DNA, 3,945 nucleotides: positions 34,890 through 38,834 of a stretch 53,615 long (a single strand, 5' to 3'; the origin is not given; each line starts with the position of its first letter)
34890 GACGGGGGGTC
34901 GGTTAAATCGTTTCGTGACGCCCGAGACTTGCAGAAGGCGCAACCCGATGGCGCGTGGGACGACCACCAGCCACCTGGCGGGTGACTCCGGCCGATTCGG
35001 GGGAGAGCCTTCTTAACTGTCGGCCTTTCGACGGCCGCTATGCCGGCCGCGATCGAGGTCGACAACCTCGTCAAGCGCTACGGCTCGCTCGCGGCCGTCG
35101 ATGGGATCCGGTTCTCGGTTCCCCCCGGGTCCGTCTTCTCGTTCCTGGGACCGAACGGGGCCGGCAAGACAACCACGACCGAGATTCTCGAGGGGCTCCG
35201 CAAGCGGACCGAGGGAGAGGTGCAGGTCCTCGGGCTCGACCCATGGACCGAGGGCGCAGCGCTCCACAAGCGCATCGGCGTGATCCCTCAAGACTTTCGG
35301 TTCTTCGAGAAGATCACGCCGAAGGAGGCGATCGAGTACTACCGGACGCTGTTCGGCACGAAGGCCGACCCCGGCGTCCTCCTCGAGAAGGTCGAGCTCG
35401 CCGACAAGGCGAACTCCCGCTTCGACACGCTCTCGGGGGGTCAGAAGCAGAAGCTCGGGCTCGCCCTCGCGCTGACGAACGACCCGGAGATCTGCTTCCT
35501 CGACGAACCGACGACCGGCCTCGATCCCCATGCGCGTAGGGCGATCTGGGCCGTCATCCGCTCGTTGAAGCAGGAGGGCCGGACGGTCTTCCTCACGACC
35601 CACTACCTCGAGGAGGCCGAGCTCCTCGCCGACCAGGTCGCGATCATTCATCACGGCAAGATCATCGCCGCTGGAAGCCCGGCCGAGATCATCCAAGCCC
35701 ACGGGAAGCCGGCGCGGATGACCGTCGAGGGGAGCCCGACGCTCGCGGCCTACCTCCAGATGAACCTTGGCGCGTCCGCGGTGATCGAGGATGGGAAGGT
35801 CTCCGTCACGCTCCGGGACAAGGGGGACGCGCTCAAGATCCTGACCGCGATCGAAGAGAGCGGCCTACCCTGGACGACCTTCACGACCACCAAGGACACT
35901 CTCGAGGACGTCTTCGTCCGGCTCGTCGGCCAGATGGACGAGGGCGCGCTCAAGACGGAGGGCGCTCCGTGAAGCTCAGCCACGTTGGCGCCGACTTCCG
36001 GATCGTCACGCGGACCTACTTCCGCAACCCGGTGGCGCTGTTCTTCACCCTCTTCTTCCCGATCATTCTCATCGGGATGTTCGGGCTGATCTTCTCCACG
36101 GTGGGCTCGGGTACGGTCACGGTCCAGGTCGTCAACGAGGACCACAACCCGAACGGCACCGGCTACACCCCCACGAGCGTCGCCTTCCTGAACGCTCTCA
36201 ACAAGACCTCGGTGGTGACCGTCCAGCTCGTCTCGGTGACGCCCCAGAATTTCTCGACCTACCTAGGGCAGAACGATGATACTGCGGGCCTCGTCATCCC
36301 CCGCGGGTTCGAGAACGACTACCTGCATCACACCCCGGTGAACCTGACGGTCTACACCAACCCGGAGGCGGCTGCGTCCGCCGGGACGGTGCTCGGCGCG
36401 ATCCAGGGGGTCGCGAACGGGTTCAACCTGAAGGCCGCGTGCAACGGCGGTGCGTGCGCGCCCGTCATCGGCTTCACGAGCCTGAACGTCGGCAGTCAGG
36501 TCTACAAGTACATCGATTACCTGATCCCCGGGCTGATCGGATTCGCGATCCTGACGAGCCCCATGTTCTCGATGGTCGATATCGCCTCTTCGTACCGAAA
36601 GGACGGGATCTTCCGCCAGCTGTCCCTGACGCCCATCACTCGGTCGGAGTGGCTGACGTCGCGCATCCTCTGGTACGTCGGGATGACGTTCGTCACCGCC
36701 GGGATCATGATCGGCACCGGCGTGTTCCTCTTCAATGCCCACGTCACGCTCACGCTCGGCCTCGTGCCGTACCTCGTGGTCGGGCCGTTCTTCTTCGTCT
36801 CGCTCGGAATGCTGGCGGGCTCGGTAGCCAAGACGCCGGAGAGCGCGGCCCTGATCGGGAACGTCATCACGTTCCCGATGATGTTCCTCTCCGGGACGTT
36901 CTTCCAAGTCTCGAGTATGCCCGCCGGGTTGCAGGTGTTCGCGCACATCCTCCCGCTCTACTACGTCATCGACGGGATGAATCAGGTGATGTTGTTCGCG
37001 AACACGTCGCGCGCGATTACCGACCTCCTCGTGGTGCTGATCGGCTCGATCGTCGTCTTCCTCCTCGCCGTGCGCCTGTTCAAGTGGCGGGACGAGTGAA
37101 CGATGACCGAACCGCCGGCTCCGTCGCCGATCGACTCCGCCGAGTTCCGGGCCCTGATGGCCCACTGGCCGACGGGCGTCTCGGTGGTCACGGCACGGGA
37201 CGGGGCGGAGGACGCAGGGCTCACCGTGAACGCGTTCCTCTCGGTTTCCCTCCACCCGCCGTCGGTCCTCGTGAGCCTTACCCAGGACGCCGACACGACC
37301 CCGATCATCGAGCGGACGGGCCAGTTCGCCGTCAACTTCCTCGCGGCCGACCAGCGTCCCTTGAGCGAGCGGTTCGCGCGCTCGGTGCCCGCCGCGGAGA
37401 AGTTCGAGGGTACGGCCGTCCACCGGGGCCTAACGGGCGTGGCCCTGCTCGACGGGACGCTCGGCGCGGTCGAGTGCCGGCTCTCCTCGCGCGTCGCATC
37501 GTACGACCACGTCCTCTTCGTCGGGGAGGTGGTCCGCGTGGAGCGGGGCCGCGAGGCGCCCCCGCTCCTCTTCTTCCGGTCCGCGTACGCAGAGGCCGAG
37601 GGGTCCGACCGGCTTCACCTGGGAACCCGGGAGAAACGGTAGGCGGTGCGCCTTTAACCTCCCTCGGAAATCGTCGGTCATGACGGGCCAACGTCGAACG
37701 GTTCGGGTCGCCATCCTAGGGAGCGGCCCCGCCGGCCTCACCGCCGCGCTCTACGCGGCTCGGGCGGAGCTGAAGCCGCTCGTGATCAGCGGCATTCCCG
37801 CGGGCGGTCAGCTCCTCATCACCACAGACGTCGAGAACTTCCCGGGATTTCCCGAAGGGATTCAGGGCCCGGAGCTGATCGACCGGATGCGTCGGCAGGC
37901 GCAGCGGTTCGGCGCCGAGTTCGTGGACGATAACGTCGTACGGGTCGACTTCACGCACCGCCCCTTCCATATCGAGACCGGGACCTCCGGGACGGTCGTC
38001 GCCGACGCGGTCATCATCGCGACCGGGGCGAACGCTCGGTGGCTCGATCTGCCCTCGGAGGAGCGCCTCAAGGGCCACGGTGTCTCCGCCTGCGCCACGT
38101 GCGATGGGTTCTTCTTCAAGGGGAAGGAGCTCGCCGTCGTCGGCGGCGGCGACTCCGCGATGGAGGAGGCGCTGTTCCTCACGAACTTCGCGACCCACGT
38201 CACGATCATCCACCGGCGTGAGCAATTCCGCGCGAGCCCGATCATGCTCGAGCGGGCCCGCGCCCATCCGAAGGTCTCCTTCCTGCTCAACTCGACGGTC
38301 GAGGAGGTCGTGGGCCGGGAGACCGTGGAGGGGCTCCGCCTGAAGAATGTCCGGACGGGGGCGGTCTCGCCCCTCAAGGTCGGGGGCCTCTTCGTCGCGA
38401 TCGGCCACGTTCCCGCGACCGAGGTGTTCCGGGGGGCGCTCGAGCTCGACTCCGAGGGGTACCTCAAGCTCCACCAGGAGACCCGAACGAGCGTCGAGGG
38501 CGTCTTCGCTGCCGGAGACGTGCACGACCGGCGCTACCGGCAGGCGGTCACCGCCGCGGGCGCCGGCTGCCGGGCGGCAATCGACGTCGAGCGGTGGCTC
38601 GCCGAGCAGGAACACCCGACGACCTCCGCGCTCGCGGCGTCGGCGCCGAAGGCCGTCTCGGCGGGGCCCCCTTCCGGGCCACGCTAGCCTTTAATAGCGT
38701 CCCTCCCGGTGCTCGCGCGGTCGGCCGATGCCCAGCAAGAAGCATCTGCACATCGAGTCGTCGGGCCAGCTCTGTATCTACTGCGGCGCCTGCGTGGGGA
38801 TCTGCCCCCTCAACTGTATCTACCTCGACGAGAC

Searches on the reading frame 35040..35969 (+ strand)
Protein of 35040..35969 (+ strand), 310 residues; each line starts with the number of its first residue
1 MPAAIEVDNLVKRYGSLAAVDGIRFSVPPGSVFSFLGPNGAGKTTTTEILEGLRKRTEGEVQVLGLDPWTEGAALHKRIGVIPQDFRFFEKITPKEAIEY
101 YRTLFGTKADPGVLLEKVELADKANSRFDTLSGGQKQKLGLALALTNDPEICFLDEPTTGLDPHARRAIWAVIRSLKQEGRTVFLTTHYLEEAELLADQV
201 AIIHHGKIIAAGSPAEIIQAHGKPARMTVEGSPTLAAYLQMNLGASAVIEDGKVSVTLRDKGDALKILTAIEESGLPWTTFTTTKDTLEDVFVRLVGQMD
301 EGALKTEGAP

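Call 67: search_protein_families(library=pfam, proteins=[window:35040-35969:+], max_evalue=0.001)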
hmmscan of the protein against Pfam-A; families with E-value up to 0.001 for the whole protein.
window:35040-35969:+ (310 aa): 4 families
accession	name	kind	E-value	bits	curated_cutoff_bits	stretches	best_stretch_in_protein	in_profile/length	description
PF00005.33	ABC_tran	-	4e-28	99.2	25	1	21-159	2-137/137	ABC transporter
PF13304.12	AAA_21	-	1.6e-13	51.9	27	1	123-188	230-298/304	AAA domain, putative AbiEii toxin, Type IV TA system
PF13732.12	DrrA1-3_C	-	7.8e-06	27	27.4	1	212-296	1-81/81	ATP-binding protein DrrA1-3-like, C-terminal domain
PF02463.25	SMC_N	-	4.8e-05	23.3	40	0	127-196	133-205/220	RecF/RecN/SMC N terminal domain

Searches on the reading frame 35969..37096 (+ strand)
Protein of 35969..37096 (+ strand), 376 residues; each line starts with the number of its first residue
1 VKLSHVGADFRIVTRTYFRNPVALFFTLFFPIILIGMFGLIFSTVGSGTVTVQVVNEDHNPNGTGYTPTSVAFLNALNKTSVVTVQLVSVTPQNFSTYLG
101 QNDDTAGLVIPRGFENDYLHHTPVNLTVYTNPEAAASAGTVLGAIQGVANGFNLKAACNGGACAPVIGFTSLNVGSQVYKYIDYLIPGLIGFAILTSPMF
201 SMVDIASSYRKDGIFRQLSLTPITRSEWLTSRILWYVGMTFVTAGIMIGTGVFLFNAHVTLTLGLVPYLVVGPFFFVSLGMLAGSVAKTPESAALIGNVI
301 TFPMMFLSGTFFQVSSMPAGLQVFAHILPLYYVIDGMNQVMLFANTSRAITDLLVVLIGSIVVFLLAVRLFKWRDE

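Call 67: search_protein_families(library=pfam, proteins=[window:35969-37096:+], max_evalue=0.001)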
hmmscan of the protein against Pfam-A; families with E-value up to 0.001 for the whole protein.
window:35969-37096:+ (376 aa): 2 families
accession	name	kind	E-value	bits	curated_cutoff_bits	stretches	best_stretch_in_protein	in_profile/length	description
PF12698.13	ABC2_membrane_3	-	2e-42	146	31.6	1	24-368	4-346/347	ABC-2 family transporter protein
PF01061.29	ABC2_membrane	-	5.1e-25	88.7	26.9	1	163-341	31-210/211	ABC-2 type transporter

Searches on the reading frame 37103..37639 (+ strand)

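Call 67: search_protein_families(library=pfam, proteins=[window:37103-37639:+], max_evalue=0.001)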
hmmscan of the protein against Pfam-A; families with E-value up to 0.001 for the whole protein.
window:37103-37639:+ (179 aa): 1 family
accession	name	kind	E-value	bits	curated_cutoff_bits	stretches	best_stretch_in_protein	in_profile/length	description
PF01613.24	Flavin_Reduct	-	1.2e-40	139.5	27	1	19-164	1-151/153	Flavin reductase like domain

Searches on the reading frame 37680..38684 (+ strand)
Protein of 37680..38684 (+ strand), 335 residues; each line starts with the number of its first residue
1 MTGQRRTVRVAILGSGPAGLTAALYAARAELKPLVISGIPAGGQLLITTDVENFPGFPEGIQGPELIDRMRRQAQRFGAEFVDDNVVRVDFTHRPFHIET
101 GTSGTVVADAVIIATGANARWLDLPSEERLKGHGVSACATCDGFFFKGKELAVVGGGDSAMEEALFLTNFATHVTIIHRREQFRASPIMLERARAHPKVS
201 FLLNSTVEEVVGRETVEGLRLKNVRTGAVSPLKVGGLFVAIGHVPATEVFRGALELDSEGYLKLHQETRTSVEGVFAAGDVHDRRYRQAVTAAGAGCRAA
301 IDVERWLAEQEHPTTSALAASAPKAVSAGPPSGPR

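Call 67: search_protein_families(library=pfam, proteins=[window:37680-38684:+], max_evalue=0.001)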
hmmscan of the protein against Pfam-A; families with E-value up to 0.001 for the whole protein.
window:37680-38684:+ (335 aa): 6 families
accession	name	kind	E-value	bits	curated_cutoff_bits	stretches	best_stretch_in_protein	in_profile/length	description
PF07992.20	Pyr_redox_2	-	1.1e-52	179.8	26.1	1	9-296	2-291/291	Pyridine nucleotide-disulphide oxidoreductase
PF13738.12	Pyr_redox_3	-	8.1e-19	68.4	30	1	71-279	88-305/305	Pyridine nucleotide-disulphide oxidoreductase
PF00070.33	Pyr_redox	-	6.5e-18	65.5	22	1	151-222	2-80/82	Pyridine nucleotide-disulphide oxidoreductase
PF01266.30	DAO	-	4.4e-07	30.2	27.9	1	62-122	147-209/353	FAD dependent oxidoreductase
PF03486.20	HI0933_like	-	7.8e-06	25.9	50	0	9-41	2-34/244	HI0933-like protein Rossmann domain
PF00890.30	FAD_binding_2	-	2.1e-05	24.4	20.4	1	10-43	2-36/414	FAD binding domain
